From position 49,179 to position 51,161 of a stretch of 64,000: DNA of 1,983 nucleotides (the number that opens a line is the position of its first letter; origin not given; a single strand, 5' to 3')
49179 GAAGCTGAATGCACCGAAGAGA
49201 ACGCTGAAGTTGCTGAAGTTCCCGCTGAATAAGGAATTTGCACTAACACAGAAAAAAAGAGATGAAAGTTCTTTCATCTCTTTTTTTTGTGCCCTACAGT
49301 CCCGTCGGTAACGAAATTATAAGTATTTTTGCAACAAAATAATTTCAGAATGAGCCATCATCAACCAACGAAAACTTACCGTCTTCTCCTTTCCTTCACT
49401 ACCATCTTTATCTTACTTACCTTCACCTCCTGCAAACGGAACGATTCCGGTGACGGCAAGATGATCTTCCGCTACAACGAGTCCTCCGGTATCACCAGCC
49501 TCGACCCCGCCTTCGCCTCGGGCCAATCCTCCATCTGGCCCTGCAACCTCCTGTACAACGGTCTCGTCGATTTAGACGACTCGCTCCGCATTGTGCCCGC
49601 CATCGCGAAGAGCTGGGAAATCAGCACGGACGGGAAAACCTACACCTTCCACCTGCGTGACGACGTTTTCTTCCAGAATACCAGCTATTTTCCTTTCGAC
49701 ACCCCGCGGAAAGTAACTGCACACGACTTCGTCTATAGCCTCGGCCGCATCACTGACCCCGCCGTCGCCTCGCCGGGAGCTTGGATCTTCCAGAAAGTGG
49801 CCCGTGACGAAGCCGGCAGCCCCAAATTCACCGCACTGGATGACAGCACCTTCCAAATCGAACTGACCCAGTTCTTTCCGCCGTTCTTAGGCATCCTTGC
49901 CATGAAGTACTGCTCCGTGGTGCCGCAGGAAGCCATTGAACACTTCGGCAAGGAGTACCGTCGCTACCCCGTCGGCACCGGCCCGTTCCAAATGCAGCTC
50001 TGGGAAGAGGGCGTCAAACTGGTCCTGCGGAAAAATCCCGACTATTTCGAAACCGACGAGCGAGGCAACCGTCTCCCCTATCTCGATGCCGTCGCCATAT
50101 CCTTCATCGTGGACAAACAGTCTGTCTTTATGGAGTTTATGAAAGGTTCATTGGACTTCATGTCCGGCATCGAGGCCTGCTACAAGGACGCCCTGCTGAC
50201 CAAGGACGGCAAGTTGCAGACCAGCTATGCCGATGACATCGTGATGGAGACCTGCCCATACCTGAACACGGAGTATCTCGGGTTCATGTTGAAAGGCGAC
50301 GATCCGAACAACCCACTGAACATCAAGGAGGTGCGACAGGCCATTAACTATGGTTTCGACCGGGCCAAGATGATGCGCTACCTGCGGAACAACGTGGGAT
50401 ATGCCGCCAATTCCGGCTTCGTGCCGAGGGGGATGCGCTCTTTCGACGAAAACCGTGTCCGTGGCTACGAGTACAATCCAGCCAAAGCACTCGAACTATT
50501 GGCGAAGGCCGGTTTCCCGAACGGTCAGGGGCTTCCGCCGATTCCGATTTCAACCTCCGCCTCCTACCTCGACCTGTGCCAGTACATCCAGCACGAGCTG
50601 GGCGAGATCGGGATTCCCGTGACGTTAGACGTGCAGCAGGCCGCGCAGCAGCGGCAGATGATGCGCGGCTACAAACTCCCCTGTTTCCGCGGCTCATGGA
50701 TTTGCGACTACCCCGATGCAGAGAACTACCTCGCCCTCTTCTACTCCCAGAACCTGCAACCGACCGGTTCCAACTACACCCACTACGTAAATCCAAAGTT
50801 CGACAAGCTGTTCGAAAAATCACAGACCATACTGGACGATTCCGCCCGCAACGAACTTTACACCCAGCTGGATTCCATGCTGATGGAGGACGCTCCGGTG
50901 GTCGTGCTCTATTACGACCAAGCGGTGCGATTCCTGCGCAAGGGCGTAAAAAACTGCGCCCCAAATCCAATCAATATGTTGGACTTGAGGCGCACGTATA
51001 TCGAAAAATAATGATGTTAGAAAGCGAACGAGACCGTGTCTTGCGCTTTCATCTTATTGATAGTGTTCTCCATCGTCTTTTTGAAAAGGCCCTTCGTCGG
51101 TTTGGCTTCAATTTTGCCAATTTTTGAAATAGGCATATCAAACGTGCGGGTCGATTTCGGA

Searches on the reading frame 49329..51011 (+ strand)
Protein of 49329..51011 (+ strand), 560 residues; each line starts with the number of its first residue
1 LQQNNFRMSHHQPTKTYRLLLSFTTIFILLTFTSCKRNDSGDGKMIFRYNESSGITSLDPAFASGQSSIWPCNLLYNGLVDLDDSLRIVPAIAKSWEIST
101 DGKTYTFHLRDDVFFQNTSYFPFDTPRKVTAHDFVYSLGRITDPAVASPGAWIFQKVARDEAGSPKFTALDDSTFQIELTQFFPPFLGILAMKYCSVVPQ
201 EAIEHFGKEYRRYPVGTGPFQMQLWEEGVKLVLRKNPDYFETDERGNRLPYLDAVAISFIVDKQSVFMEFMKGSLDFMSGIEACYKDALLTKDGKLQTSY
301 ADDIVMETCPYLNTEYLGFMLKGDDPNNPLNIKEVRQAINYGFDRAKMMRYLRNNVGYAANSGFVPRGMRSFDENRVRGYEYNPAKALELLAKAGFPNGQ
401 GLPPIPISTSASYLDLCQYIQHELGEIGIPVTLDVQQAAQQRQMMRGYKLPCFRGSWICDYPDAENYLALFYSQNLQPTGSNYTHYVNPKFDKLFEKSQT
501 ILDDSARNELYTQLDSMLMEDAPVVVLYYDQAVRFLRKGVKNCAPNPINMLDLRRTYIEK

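Call 9: search_protein_families(library=pfam, proteins=[window:49329-51011:+])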
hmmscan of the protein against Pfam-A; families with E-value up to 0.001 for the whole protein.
window:49329-51011:+ (560 aa): 1 family
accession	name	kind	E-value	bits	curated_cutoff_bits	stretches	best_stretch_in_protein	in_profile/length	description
PF00496.27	SBP_bac_5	-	1.8e-79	268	32.4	1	88-474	2-363/368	Bacterial extracellular solute-binding proteins, family 5 Middle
